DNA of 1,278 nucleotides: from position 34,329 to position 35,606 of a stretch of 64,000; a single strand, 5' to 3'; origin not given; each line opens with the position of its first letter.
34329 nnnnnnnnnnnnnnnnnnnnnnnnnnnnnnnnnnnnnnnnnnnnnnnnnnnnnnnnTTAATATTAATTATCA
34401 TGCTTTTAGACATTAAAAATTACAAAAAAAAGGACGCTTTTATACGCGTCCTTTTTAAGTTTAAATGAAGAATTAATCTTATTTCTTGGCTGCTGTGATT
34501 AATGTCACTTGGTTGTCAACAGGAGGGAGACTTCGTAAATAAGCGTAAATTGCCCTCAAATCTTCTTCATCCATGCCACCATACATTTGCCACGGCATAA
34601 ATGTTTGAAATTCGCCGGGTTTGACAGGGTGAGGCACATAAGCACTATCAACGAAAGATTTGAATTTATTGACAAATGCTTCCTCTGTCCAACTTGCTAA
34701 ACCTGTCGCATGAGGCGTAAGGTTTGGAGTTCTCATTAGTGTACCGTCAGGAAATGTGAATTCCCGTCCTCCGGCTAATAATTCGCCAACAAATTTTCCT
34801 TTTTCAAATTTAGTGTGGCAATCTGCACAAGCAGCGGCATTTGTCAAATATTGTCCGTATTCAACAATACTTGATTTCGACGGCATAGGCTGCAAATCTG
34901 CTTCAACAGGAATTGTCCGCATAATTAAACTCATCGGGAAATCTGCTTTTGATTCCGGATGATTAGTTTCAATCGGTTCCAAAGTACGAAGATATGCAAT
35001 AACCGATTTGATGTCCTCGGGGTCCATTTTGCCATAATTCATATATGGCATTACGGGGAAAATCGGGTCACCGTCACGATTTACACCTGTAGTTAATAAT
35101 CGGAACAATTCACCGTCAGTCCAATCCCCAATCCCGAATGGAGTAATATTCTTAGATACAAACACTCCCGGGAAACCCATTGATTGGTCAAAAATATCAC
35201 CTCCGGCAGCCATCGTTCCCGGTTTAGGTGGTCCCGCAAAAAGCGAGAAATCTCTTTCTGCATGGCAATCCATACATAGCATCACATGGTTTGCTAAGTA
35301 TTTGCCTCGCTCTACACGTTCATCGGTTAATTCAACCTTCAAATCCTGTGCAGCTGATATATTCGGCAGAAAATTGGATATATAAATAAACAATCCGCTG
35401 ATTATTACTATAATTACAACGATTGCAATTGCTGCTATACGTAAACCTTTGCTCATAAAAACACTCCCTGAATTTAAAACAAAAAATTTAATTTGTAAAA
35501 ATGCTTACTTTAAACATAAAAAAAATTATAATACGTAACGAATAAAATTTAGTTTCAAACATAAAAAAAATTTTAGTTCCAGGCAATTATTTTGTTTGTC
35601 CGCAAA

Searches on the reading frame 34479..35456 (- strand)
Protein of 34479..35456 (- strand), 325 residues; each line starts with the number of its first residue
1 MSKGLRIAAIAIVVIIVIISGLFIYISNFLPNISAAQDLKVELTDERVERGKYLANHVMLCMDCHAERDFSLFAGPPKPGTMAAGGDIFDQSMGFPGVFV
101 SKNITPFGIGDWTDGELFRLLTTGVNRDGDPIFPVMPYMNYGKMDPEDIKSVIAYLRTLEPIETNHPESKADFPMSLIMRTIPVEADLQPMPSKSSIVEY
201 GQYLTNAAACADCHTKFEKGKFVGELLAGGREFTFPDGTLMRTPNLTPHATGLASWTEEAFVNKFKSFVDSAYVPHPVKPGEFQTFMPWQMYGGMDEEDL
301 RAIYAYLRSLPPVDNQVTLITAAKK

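Call 49: search_protein_families(library=pfam, proteins=[window:34479-35456:-], max_evalue=0.00001)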
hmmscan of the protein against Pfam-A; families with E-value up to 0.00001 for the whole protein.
window:34479-35456:- (325 aa): 2 families
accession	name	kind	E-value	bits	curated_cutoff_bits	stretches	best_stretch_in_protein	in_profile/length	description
PF00034.26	Cytochrom_C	-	2.8e-14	54.6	21.3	1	199-310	2-89/90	Cytochrome c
PF13442.11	Cytochrome_CBB3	-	6e-08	33.3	27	0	201-307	6-68/68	Cytochrome C oxidase, cbb3-type, subunit III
